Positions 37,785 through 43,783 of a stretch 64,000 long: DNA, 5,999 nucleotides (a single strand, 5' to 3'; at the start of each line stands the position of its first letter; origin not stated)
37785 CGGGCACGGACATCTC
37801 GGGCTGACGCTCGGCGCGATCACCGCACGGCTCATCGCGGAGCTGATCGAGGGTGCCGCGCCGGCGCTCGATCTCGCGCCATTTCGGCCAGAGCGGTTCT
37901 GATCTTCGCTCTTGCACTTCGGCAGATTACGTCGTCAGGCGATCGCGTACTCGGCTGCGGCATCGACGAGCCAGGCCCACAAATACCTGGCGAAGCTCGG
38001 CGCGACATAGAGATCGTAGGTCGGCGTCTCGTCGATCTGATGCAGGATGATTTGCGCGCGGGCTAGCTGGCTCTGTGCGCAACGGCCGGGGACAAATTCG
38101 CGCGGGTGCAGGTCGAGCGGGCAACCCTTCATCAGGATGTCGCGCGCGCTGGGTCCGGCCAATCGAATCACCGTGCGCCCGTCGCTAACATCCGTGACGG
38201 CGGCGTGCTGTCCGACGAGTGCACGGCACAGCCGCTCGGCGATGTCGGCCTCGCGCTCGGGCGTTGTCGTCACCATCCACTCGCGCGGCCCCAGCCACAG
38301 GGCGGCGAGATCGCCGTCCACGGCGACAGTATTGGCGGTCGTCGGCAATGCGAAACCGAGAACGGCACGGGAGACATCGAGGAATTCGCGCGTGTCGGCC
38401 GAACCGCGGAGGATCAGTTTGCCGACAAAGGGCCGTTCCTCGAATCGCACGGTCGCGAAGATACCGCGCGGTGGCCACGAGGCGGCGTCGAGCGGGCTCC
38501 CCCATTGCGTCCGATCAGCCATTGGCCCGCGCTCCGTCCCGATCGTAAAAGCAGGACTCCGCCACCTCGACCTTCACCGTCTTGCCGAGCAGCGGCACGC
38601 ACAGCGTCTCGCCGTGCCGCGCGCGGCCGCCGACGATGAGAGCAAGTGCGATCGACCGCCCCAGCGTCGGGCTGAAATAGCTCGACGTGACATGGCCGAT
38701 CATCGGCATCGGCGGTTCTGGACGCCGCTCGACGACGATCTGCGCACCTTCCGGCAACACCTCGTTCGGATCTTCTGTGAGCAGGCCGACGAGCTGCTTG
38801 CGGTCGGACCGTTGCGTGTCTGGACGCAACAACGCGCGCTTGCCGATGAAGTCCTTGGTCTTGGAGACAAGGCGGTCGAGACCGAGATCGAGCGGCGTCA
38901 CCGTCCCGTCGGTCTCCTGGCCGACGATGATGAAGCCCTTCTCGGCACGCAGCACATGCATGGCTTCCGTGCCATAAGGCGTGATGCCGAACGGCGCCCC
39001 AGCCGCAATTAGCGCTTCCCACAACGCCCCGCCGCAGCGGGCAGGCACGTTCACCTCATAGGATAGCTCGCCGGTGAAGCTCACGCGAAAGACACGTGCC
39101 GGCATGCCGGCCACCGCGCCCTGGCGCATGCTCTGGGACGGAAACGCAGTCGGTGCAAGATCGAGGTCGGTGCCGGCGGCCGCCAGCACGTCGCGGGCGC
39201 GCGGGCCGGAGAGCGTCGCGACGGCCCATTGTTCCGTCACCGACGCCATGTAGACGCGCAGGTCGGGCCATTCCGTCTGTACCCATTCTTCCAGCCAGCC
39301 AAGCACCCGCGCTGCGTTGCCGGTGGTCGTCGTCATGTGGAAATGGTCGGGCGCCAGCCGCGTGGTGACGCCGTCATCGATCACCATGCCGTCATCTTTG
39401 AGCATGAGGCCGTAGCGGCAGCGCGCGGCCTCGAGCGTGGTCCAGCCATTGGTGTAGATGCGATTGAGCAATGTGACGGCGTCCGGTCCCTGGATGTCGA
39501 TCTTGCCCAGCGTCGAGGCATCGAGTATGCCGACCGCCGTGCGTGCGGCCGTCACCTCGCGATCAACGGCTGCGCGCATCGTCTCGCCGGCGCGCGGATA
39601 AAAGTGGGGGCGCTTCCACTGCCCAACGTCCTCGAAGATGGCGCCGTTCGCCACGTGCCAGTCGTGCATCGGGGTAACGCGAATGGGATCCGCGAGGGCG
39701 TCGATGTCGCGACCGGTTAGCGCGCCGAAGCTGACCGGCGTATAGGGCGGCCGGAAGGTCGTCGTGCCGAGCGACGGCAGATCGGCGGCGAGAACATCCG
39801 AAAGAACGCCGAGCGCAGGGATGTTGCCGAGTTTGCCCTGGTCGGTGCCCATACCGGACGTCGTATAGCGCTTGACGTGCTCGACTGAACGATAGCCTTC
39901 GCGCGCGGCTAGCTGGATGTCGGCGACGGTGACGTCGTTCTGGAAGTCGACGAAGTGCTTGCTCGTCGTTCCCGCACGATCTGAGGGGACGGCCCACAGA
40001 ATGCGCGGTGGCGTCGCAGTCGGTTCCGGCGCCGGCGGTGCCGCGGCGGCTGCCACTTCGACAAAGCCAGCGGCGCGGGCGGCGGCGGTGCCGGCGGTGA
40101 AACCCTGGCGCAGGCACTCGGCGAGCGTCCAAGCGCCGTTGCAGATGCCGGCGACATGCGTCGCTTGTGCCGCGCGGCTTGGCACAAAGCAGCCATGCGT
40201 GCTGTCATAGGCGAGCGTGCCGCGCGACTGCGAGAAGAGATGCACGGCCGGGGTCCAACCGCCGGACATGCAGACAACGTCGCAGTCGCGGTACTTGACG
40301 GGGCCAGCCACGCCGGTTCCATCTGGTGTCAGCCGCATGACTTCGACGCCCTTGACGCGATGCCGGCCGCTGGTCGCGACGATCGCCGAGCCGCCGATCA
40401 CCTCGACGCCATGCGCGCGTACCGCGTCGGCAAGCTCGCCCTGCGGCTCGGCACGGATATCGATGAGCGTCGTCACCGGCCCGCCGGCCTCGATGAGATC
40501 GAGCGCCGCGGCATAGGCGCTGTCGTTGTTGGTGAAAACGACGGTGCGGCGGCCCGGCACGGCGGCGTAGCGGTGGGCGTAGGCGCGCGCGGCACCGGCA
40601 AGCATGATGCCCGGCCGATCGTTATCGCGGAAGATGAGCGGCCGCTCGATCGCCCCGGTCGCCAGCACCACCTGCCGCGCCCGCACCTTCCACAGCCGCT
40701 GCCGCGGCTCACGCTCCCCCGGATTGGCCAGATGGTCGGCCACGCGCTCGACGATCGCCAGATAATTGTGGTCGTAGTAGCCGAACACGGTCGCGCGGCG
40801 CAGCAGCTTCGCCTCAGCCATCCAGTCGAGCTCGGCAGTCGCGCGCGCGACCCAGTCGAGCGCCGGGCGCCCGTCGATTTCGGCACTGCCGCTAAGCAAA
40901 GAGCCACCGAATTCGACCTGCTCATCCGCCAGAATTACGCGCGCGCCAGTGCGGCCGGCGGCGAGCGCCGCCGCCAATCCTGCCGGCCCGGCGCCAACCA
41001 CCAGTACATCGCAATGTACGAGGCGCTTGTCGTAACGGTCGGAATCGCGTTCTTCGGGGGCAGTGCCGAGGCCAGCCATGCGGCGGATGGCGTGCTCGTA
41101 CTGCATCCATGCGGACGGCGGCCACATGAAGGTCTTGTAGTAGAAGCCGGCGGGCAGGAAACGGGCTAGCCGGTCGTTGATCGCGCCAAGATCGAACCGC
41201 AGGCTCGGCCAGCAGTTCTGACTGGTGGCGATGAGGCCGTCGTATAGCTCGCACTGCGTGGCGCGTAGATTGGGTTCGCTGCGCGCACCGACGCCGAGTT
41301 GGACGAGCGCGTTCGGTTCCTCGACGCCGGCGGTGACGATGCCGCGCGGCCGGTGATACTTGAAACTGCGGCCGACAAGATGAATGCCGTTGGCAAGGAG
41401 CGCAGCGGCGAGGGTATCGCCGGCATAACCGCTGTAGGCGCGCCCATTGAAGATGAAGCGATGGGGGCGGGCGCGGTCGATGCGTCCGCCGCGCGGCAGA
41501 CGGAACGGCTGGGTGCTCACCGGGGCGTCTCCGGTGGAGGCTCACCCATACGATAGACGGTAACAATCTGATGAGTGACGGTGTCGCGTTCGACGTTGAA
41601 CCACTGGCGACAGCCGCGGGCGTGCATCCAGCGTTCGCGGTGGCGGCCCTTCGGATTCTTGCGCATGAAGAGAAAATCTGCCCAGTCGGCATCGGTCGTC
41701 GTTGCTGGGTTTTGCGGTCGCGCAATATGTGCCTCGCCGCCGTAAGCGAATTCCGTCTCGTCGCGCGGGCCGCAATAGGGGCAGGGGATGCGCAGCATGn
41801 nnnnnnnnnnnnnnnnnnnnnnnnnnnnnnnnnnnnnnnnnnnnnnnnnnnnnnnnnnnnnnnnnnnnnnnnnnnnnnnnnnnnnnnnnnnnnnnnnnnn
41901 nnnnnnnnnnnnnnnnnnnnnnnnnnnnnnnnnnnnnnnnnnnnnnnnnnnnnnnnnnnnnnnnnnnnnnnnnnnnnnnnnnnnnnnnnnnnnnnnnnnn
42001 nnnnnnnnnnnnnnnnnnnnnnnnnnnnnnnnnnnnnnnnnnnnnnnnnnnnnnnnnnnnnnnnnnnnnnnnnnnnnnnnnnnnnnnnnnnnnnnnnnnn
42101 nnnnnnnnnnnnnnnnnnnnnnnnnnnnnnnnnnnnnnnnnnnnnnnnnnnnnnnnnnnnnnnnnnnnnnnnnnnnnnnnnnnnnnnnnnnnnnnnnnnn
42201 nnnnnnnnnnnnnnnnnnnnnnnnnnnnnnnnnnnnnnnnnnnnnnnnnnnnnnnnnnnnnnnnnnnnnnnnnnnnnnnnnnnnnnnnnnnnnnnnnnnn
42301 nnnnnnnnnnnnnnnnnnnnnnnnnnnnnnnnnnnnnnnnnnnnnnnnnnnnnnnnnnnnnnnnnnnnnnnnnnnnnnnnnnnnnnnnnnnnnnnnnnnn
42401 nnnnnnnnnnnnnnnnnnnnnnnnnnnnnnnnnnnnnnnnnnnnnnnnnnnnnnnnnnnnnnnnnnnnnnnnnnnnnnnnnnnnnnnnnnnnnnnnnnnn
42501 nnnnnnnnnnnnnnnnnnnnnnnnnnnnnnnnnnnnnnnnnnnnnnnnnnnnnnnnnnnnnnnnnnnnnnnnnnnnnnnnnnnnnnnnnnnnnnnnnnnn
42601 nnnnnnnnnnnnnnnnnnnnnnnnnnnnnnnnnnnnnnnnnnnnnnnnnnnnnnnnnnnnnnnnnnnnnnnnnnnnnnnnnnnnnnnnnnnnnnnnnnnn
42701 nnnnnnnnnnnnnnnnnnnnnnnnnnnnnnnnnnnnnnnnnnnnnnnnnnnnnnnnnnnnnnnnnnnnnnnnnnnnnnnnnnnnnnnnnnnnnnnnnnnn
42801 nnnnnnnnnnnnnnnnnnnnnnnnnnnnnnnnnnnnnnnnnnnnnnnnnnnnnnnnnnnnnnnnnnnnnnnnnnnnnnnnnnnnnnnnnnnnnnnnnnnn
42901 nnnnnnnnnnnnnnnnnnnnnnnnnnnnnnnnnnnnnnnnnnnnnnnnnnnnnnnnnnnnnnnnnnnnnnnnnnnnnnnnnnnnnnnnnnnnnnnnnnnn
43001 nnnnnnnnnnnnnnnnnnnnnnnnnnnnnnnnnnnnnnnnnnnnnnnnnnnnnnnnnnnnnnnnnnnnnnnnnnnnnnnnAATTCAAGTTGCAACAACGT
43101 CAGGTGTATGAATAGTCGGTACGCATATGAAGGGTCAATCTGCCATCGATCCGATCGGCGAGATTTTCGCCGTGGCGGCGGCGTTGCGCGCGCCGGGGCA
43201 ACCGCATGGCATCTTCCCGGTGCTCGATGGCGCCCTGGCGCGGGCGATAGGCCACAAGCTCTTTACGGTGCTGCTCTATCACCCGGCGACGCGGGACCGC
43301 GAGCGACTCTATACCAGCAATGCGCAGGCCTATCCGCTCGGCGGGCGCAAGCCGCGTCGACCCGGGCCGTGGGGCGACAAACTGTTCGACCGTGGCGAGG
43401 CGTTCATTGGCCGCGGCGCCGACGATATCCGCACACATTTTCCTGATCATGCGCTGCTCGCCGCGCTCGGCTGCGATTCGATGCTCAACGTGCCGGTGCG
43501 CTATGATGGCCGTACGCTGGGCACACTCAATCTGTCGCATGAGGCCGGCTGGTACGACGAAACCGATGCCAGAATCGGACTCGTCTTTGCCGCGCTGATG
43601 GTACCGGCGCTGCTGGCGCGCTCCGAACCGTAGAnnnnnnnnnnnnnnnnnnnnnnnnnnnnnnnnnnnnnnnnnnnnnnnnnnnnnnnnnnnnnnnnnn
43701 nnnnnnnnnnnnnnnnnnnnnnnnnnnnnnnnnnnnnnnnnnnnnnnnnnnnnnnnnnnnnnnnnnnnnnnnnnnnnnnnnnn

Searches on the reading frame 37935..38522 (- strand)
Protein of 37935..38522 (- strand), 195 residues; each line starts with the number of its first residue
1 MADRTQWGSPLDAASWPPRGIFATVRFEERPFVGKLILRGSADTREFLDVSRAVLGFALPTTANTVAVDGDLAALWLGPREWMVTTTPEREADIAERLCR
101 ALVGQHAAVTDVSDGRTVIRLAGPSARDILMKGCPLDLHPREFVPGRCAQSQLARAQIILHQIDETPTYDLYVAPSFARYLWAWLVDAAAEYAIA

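Call 12: search_protein_families(library=pfam, proteins=[window:37935-38522:-], max_evalue=0.00001)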
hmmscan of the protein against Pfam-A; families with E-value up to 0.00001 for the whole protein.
window:37935-38522:- (195 aa): 2 families
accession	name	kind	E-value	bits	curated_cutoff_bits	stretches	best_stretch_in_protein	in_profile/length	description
PF04268.17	SoxG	-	5.5e-25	88.7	21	1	39-191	1-152/152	Sarcosine oxidase, gamma subunit family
PF01571.26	GCV_T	-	1.1e-08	35.1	25.6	1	70-193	92-216/255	Aminomethyltransferase folate-binding domain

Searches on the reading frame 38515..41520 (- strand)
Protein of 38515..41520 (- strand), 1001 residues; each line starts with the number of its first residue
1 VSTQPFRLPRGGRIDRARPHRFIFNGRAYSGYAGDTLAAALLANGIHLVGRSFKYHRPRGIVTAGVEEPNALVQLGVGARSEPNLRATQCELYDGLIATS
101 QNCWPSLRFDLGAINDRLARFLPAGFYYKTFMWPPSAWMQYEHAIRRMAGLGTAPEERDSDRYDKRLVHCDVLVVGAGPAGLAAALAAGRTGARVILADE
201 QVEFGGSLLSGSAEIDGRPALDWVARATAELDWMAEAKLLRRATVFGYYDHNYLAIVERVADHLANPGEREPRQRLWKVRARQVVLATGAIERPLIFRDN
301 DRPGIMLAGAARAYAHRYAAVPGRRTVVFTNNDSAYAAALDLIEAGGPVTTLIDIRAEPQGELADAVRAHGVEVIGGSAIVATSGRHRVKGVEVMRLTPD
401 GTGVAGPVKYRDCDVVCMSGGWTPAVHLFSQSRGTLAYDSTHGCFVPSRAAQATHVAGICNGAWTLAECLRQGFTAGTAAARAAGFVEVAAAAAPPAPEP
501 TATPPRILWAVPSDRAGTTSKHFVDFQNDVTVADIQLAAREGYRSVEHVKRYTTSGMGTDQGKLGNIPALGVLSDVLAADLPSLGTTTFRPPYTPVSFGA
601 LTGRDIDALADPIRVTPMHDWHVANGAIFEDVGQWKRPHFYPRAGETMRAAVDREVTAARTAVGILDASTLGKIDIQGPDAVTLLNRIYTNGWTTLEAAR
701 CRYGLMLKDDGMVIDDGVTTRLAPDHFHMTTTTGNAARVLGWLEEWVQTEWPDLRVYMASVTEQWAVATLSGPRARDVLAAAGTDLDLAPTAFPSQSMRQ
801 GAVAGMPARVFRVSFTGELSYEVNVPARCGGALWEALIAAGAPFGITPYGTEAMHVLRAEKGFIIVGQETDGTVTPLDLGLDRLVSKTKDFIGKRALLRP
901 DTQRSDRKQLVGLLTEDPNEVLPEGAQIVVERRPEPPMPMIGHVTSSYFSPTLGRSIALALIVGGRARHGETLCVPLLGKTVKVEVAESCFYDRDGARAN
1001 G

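Call 12: search_protein_families(library=pfam, proteins=[window:38515-41520:-], max_evalue=0.00001)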
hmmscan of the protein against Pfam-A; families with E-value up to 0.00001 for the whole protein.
window:38515-41520:- (1001 aa): 7 families
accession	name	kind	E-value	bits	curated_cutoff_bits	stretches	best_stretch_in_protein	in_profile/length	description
PF01571.26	GCV_T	-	7.7e-68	228.9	25.6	1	618-882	1-253/255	Aminomethyltransferase folate-binding domain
PF17806.6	SO_alpha_A3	-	4.6e-33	113.8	23.1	1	520-602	2-85/87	Sarcosine oxidase A3 domain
PF13510.11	Fer2_4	-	3.6e-25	88.2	22.8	1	21-102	5-81/82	2Fe-2S iron-sulfur cluster binding domain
PF08669.17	GCV_T_C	-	6.5e-21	74.5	25.9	1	908-993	1-80/80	Glycine cleavage T-protein C-terminal barrel domain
PF07992.20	Pyr_redox_2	-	5.6e-11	42.8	26.1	1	171-440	2-253/291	Pyridine nucleotide-disulphide oxidoreductase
PF12831.13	FAD_oxidored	-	4.1e-09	36.7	27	1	171-212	1-42/416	FAD dependent oxidoreductase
PF13738.12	Pyr_redox_3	-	1.8e-07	31.2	30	0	278-355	122-196/305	Pyridine nucleotide-disulphide oxidoreductase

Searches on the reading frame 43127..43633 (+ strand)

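Call 43: search_protein_families(library=pfam, proteins=[window:43127-43633:+], max_evalue=0.00001)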
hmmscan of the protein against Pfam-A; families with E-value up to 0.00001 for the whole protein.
window:43127-43633:+ (168 aa): 1 family
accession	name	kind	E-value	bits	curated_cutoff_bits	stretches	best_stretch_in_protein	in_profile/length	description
PF13185.12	GAF_2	-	3.9e-09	37.3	28.6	1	45-159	22-132/136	GAF domain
